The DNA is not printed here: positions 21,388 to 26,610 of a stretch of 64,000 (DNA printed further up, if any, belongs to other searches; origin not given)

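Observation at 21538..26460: Signalling giant (STK-AAA-GAF-PAS) ends in a histidine-kinase dimerisation domain whose phospho-accepting His is Arg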

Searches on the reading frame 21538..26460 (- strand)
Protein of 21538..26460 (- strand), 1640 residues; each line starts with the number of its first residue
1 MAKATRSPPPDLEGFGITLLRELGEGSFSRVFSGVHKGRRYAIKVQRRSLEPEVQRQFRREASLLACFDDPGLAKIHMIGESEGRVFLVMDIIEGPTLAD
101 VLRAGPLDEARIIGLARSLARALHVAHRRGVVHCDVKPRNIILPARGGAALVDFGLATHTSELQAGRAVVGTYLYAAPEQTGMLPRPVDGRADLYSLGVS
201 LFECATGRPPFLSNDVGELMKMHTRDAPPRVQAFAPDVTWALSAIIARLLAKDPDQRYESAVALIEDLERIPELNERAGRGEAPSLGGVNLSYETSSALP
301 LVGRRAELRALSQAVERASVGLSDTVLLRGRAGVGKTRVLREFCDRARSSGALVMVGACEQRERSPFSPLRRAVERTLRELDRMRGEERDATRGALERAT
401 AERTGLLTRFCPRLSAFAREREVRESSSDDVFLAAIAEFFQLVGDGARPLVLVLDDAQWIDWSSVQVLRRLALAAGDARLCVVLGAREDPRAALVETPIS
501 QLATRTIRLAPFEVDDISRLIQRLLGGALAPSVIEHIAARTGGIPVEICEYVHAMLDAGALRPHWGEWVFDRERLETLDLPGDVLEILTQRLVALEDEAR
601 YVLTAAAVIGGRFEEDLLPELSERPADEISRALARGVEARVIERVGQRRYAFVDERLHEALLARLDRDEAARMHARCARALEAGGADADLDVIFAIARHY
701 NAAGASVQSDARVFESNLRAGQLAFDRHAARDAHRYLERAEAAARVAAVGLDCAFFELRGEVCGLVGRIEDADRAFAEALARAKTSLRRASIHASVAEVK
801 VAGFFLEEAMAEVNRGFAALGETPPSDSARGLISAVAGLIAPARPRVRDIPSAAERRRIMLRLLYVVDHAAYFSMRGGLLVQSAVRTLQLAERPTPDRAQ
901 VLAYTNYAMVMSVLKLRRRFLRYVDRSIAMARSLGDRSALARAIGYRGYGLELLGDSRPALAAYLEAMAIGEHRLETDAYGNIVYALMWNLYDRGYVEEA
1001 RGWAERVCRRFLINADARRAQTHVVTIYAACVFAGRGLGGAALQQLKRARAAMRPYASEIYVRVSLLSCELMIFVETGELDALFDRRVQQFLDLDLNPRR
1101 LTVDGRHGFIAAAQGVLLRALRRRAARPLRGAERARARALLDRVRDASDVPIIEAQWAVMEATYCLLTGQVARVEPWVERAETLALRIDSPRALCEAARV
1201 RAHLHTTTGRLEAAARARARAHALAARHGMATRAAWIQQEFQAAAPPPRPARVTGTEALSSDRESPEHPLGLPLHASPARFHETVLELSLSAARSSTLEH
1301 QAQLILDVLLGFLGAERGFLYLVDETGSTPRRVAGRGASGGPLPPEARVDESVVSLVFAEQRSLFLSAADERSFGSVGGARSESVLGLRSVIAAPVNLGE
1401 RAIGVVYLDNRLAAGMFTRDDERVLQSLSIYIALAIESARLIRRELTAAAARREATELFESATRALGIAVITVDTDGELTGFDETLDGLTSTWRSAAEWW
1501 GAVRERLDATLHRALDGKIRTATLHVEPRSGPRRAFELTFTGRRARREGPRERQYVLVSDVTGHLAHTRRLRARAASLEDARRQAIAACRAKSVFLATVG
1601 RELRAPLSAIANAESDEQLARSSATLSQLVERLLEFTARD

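Call 5: search_protein_families(library=pfam, proteins=[window:21538-26460:-], max_evalue=1)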
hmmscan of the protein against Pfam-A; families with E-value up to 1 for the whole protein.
window:21538-26460:- (1640 aa): 16 families
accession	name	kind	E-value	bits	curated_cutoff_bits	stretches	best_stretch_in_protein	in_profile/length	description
PF00069.31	Pkinase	-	2.5e-40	139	31.7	1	19-259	3-253/263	Protein kinase domain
PF13191.12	AAA_16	-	5.7e-26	92.4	32.6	1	300-483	1-167/167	AAA ATPase domain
PF07714.23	PK_Tyr_Ser-Thr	-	9.5e-23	81.3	23.1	1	17-258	1-249/258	Protein tyrosine and serine/threonine kinase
PF13492.12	GAF_3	-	7.5e-13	49.5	27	1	1298-1437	2-128/129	GAF domain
PF01590.32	GAF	-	3.1e-11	44.4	22.4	1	1298-1436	2-133/133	GAF domain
PF13185.12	GAF_2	-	4e-10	40.5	28.6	1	1297-1437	3-136/136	GAF domain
PF13401.12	AAA_22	-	8.3e-05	23.4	27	1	327-484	9-120/130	AAA domain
PF03109.22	ABC1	-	0.00019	21.1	22.9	1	86-162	143-219/244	ABC1 atypical kinase-like domain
PF01637.24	ATPase_2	-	0.0022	18.3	33.2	1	303-460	3-122/225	ATPase domain predominantly from Archaea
PF10923.14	BrxC_BrxD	-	0.0092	15.4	22.2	1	302-355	28-81/414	BREX system ATP-binding protein BrxC/D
PF25199.1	nSTAND_NTPase5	-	0.032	14.5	34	1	304-353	21-72/145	Novel STAND NTPase 5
PF05729.18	NACHT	-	0.042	14.1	26.7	1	324-350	1-27/167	NACHT domain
PF00512.31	HisKA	-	0.055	14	26.9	0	1592-1612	2-22/66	His Kinase A (phospho-acceptor) domain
PF13245.12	AAA_19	-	0.056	14.1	25.1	1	323-376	11-56/134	AAA domain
PF13095.12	FTA2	-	0.078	13.1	30.2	0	115-157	176-213/214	Kinetochore Sim4 complex subunit FTA2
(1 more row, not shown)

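Call 6: search_protein_families(library=ncbifam, proteins=[window:21538-26460:-], max_evalue=0.1)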
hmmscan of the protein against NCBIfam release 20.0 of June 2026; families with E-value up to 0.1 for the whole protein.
window:21538-26460:- (1640 aa): 27 families (the best 25 are shown)
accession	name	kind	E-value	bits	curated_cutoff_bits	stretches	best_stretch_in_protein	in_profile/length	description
TIGR03903.1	TOMM_kin_cyc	equivalog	2.1e-65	221.3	705.75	2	292-739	474-916/1267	TOMM system kinase/cyclase fusion protein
NF033483.0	PknB_PASTA_kin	equivalog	2.1e-57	195.5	450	1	19-275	11-272/563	Stk1 family PASTA domain-containing Ser/Thr kinase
NF052427.1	StpK7MSMEG_1200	equivalog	1.2e-42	146.2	900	1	21-275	13-272/601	serine/threonine protein kinase StpK7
NF047741.1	antiphage_MADS6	equivalog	3.8e-31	108.3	460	2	113-278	302-467/612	methylation-associated defense system protein kinase MAD6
NF038150.1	lanthi_synth_IV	equivalog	1.8e-27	96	650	1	51-282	232-467/851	class IV lanthionine synthetase LanL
NF033442.0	BREX_PglW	equivalog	1.9e-22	78.9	990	1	16-264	513-762/1391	BREX system serine/threonine kinase PglW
NF009651.0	PRK13184.1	equivalog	1.3e-20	73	839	1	19-270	6-289/932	serine/threonine-protein kinase PknD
NF053615.1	SerThrKinAfsKStmc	equivalog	2.2e-16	59.7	1300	1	23-228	21-230/809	protein serine/threonine kinase AfsK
NF038151.1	lanthi_synth_III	equivalog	1.5e-10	40.1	575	1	58-199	270-417/833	class III lanthionine synthetase LanKC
TIGR03724.2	arch_bud32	equivalog_domain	8.3e-09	35.2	125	1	59-164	41-138/193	KEOPS complex kinase/ATPase Bud32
NF011463.0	PRK14879.1-4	equivalog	2.9e-08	33.4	188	1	86-164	93-167/237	Kae1-associated kinase Bud32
NF011464.0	PRK14879.1-7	equivalog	4.3e-08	33.2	246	1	58-165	53-157/221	Kae1-associated kinase Bud32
TIGR01817.1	nifA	equivalog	1.2e-07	30.9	528.85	1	1285-1458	7-180/534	nif-specific transcriptional activator NifA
NF043056.1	T4SS_LegK1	equivalog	3.2e-06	26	550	1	84-198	152-277/516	Dot/Icm T4SS effector kinase LegK1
NF007174.0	PRK09605.1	equivalog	6.9e-06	24.8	447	1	57-164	382-480/535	bifunctional N(6)-L-threonylcarbamoyladenine synthase/serine/threonine protein kinase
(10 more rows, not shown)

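Call 8: find_homologous_proteins(query=window:21538-26460:-, max_evalue=1e-10)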
Query window:21538-26460:- (1640 aa): 2179 proteins with E <= 1e-10 among 8000 candidates; the best 120 are listed.
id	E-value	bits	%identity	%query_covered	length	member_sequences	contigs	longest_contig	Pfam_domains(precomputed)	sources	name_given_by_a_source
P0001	0.0e+0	3532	100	100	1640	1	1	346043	PF07714.24,PF00069.32,PF13185.13,PF01590.33,PF13492.13,PF13191.13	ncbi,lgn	-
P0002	0.0e+0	2369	70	100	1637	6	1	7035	PF07714.24,PF00069.32,PF13185.13,PF01590.33,PF13492.13,PF13401.13,PF13191.13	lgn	-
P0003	0.0e+0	1300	44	99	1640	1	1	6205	PF07714.24,PF13095.13,PF00069.32,PF01590.33,PF03109.23,PF13492.13,PF13401.13,PF07719.24,PF13191.13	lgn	-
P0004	0.0e+0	1273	43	99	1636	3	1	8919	PF07714.24,PF13095.13,PF00069.32,PF17874.8,PF01590.33,PF03109.23,PF13492.13,PF13401.13,PF01637.25,PF13191.13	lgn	-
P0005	1.6e-218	747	34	99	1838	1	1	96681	PF07714.24,PF00069.32,PF13185.13,PF01590.33,PF02518.32,PF13492.13,PF00512.32,PF13191.13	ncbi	-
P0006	4.3e-218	746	36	89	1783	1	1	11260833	PF07714.24,PF00069.32,PF13185.13,PF01590.33,PF03109.23,PF13424.13,PF13492.13,PF00990.27,PF01636.30,PF13191.13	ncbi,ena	-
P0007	2.2e-213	730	33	97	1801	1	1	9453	PF07714.24,PF00069.32,PF13185.13,PF01590.33,PF08448.17,PF02518.32,PF13492.13,PF00512.32,PF13401.13,PF01636.30,PF13191.13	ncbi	ncbi:MAG TPA: AAA family ATPase [Herpetosiphonaceae bacterium]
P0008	3.6e-212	726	35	88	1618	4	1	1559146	PF07714.24,PF00069.32,PF13185.13,PF01590.33,PF13492.13,PF00990.27,PF13191.13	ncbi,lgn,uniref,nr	ncbi:diguanylate cyclase domain-containing protein [Corallococcus caeni]|uniref:diguanylate cyclase 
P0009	6.1e-210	719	35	88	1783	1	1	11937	PF07714.24,PF00069.32,PF13185.13,PF01590.33,PF13492.13,PF13401.13,PF00990.27,PF01636.30,PF13191.13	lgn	-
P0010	1.2e-204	701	34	91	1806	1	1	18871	PF07714.24,PF00069.32,PF13185.13,PF01590.33,PF03109.23,PF13492.13,PF00990.27,PF13191.13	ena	-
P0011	4.0e-204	699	35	89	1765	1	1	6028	PF07714.24,PF00069.32,PF13185.13,PF01590.33,PF03109.23,PF13492.13,PF00990.27,PF01636.30,PF13191.13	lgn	-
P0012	4.4e-202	693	33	97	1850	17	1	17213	PF07714.24,PF00069.32,PF13185.13,PF01590.33,PF03109.23,PF02518.32,PF13492.13,PF00512.32,PF13191.13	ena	-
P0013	1.3e-201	691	34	89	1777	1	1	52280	PF06293.21,PF07714.24,PF00069.32,PF13185.13,PF01590.33,PF13492.13,PF13401.13,PF00990.27,PF13191.13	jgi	jgi:eukaryotic-like serine/threonine-protein kinase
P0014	5.4e-201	689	35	88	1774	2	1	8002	PF07714.24,PF00069.32,PF13185.13,PF01590.33,PF03109.23,PF13492.13,PF00990.27,PF13191.13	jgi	jgi:diguanylate cyclase (GGDEF)-like protein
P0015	3.8e-200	686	36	88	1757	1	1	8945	PF07714.24,PF00069.32,PF13185.13,PF01590.33,PF13492.13,PF13401.13,PF00990.27,PF13191.13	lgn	-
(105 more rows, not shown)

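Call 11: find_encoding_contigs(protein=P0001, flank=3000, max_places=3)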
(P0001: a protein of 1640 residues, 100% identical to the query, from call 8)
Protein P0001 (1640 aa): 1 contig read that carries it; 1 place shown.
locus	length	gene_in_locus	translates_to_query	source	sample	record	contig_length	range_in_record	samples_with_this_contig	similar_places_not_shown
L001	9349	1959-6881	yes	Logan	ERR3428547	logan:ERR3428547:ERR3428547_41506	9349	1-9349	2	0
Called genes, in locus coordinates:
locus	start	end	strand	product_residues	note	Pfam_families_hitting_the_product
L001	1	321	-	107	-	?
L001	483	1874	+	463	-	PF00756:Esterase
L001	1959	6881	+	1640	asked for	PF00069:Pkinase, PF07714:PK_Tyr_Ser-Thr, PF13191:AAA_16, PF01590:GAF, PF13185:GAF_2, PF13492:GAF_3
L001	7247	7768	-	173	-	-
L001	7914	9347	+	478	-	?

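Call 12: find_encoding_contigs(protein=P0002, flank=10000, max_places=4)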
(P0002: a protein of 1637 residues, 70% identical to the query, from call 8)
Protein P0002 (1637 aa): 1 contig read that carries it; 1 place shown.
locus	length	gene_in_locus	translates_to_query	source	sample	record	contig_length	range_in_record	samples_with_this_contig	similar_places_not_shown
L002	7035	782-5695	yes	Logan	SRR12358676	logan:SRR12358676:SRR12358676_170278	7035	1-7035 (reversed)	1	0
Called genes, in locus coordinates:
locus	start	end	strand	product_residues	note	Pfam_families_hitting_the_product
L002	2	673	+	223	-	?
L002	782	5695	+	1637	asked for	PF00069:Pkinase, PF07714:PK_Tyr_Ser-Thr, PF13191:AAA_16, PF13401:AAA_22 (weak), PF01590:GAF, PF13185:GAF_2, PF13492:GAF_3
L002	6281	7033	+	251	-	?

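Call 13: find_encoding_contigs(protein=P0003, flank=10000, max_places=3)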
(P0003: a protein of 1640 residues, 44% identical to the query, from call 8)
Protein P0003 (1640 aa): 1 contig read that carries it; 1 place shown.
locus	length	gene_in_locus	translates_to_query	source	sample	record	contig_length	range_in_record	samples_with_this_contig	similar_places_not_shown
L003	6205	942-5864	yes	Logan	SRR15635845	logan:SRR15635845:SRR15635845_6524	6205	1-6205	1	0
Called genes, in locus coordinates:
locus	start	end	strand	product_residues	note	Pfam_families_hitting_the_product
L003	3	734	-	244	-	?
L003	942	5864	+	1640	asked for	PF00069:Pkinase, PF03109:ABC1 (weak), PF07714:PK_Tyr_Ser-Thr, PF13095:FTA2 (faint), PF13191:AAA_16, PF13401:AAA_22 (weak), PF01590:GAF (weak), PF13492:GAF_3, +1 more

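Call 14: find_encoding_contigs(protein=P0004, flank=10000, max_places=3)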
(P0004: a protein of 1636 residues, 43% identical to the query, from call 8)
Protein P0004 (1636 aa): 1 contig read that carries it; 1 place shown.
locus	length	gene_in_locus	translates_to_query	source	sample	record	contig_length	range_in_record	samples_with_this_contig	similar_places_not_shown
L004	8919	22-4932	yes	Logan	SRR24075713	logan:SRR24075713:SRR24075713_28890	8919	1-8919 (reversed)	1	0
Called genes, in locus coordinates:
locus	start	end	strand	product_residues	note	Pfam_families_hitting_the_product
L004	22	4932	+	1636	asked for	PF00069:Pkinase, PF07714:PK_Tyr_Ser-Thr, PF03109:ABC1 (weak), PF01637:ATPase_2 (weak), PF13191:AAA_16, PF13401:AAA_22, PF01590:GAF, PF13492:GAF_3 (weak), +2 more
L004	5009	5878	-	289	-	-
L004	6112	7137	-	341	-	PF02775:TPP_enzyme_C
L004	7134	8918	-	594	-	?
